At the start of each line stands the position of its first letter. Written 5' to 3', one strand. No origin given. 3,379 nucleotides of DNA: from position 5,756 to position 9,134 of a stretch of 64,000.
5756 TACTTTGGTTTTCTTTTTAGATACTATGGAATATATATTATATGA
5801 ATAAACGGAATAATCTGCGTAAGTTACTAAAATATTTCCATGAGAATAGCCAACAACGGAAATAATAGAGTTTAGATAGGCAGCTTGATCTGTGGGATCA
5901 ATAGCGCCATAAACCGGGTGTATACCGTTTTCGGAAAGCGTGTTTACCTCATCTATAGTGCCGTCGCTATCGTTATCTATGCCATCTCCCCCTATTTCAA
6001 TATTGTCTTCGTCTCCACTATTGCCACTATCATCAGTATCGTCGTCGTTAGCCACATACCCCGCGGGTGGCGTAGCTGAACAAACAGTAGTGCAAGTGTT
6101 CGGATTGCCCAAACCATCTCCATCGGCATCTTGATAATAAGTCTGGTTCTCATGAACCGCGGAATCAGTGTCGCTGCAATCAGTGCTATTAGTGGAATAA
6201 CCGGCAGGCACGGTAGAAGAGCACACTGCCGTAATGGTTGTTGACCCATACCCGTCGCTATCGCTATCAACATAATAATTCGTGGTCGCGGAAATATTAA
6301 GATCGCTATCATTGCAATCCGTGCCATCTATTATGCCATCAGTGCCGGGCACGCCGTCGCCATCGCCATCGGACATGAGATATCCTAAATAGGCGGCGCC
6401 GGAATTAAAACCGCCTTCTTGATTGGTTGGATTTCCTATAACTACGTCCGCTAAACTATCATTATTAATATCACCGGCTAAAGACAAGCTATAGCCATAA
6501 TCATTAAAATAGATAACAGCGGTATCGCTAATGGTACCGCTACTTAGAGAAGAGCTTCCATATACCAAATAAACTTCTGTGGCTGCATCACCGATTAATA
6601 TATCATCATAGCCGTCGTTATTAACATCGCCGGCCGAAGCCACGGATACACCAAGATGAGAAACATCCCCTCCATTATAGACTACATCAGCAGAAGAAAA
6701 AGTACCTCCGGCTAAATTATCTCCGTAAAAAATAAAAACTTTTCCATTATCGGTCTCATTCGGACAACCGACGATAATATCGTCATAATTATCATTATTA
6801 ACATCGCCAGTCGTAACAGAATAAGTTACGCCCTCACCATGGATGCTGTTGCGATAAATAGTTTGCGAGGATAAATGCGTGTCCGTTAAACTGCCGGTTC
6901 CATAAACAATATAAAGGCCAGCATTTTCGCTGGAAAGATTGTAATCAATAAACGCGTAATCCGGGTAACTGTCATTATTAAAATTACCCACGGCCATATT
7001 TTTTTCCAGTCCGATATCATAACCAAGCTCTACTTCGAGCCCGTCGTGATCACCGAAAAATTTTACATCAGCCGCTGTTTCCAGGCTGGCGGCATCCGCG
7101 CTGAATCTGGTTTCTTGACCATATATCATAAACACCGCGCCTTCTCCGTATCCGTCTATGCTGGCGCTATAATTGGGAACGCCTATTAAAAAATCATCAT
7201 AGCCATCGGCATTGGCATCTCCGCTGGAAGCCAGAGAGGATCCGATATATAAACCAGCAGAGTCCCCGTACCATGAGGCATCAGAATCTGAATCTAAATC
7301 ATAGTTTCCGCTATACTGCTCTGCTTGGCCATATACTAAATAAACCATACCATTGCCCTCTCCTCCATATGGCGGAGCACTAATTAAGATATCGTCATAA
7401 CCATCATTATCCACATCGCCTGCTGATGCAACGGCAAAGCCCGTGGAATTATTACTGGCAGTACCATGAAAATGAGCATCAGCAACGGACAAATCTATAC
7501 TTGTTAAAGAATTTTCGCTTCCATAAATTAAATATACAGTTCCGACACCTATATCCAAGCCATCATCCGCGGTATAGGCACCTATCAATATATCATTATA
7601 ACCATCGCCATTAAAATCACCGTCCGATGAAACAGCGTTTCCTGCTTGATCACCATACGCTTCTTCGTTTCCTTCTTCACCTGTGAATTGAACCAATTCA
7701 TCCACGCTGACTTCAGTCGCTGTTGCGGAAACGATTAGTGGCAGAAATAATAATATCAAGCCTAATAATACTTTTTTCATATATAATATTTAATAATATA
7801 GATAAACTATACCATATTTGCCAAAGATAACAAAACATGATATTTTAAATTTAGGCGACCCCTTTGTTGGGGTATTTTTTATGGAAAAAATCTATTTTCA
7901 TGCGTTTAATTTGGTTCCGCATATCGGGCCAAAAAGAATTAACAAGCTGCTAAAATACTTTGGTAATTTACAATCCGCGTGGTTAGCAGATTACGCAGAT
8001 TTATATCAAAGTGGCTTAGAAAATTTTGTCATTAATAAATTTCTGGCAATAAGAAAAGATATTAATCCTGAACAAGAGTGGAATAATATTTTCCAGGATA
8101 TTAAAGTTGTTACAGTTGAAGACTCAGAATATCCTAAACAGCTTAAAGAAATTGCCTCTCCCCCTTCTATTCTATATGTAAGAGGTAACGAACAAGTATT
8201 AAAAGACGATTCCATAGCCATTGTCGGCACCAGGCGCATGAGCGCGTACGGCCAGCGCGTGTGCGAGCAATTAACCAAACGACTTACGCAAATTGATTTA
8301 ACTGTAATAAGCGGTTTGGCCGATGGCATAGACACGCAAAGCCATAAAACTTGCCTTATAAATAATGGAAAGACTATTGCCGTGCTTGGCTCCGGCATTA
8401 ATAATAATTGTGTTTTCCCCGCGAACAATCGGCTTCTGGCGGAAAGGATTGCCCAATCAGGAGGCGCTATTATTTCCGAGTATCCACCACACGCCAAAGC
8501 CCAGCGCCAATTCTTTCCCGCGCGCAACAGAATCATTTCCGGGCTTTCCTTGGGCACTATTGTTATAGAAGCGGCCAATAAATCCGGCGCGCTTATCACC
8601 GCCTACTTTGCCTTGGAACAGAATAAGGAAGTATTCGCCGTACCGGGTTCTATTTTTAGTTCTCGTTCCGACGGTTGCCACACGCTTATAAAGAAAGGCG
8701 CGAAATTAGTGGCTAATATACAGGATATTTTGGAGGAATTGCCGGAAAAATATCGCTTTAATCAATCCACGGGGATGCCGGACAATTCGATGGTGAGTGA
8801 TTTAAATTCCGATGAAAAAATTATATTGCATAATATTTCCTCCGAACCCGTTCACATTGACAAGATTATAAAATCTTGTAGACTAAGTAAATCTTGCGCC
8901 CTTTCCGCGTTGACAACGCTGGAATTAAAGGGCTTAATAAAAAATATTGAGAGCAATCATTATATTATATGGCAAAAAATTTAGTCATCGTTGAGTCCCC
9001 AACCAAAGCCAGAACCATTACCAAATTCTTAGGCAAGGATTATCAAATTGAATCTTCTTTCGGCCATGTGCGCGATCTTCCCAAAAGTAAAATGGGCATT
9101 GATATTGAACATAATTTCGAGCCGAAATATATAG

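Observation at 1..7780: Tandem array of three FG-GAP surface-protein paralogs sharing a Lys-rich C-terminal module with other exoproteins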

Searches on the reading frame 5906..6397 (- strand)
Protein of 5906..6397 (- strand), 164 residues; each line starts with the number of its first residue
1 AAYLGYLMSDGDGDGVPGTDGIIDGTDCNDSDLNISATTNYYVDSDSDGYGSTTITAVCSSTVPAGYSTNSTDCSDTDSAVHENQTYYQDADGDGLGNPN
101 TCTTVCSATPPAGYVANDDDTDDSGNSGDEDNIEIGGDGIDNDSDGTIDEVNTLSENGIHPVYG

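Call 71: search_protein_families(library=pfam, proteins=[window:5906-6397:-], max_evalue=1)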
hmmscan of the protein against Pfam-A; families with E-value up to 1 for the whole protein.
seq(164 aa): 3 families
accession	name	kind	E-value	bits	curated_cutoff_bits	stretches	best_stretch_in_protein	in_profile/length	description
PF11617.13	Cu-binding_MopE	-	0.097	13.4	27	0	122-150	6-30/30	Putative metal-binding motif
PF24514.1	SpaA_4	-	0.21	12.9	27.3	1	31-85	25-79/107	Prealbumin-like fold domain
PF13962.11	PGG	-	0.4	10.9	24.1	0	53-88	19-53/116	Domain of unknown function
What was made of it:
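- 5948..6385 (-): Asp/Asn/Cys-rich linker of A, with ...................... motifs. Pfam Cu-binding_MopE reaches only E 0.097, below its cut-off (call 71).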

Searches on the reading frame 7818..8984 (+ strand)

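Call 48: search_protein_families(library=pfam, proteins=[window:7818-8984:+], max_evalue=0.0001)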
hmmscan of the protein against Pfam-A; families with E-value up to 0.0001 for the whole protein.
window:7818-8984:+ (388 aa): 2 families
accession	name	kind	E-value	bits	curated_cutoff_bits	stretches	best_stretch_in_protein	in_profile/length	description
PF02481.21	DNA_processg_A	-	3.9e-80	268.4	29.6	1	94-299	6-211/212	DNA recombination-mediator protein A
PF17782.7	DprA_WH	-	7.2e-10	39.2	22.9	1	328-375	9-56/61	DprA winged helix domain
